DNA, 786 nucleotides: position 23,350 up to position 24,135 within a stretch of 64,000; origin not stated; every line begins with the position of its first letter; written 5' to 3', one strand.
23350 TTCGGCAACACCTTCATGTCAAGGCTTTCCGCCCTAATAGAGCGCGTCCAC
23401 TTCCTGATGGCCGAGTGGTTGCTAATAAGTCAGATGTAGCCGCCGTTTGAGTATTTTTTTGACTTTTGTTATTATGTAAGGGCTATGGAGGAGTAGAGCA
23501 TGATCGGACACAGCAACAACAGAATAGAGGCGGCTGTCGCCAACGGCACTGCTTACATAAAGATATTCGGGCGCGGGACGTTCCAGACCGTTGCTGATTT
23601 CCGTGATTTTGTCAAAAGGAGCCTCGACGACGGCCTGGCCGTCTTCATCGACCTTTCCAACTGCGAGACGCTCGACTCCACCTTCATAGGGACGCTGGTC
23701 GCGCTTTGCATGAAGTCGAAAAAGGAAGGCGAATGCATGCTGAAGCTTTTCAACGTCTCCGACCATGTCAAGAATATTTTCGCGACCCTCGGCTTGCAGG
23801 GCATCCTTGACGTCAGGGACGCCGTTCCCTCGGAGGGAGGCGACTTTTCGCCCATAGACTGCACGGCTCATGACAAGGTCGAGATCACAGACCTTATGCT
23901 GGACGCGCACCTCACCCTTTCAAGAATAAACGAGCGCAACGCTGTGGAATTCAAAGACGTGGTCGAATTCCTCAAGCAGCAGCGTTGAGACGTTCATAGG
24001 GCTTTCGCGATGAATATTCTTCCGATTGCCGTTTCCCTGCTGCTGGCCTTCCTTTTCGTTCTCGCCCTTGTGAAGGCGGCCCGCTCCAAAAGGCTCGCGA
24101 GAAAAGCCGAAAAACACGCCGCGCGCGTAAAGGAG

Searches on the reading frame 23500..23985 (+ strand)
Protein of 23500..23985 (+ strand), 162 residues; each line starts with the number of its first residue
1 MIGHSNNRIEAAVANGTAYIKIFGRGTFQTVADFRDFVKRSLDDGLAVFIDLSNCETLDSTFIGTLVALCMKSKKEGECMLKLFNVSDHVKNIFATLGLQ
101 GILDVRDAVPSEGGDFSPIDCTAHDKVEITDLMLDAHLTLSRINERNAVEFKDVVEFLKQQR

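Call 3: search_protein_families(library=pfam, proteins=[window:23500-23985:+], max_evalue=0.01)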
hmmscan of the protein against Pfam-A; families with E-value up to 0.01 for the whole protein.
window:23500-23985:+ (162 aa): 2 families
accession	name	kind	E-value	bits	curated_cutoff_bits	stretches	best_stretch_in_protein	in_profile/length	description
PF01740.26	STAS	-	2.8e-08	33.9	22.6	1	9-109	2-103/106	STAS domain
PF13466.11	STAS_2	-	4.8e-07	30.3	29.2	1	22-100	3-80/80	STAS domain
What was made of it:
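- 23500..23988 (+): Single-domain STAS protein of 162 aa from a different subfamily, with a weak full-length resemblance to RssC. It belongs to the same neighbourhood, but a link to the 3xSTAS is unproven. PF01740, E=2.8e-8 (call 3).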

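Call 4: search_protein_families(library=ncbifam, proteins=[window:23500-23985:+], max_evalue=0.01)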
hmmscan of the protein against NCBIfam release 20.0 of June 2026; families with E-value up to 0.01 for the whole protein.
window:23500-23985:+ (162 aa): 3 families
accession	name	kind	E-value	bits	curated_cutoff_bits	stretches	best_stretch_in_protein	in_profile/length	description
NF045506.1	antisigant_RssC_Pseudo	equivalog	4.1e-10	39.7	250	1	6-159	3-158/159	anti-sigma factor antagonist RssC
TIGR00377.1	ant_ant_sig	superfamily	9.2e-08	31.9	53.45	1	8-108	4-105/108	anti-sigma factor antagonist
TIGR02886.1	spore_II_AA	equivalog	8.6e-05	22.5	114.75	1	10-106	2-99/106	anti-sigma F factor antagonist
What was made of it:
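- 23500..23988 (+): NF045506 scores 39.7 bits, far below its cut-off of 250 (call 4).
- Three STAS domains score above the curated cut-offs (calls 3, 4).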
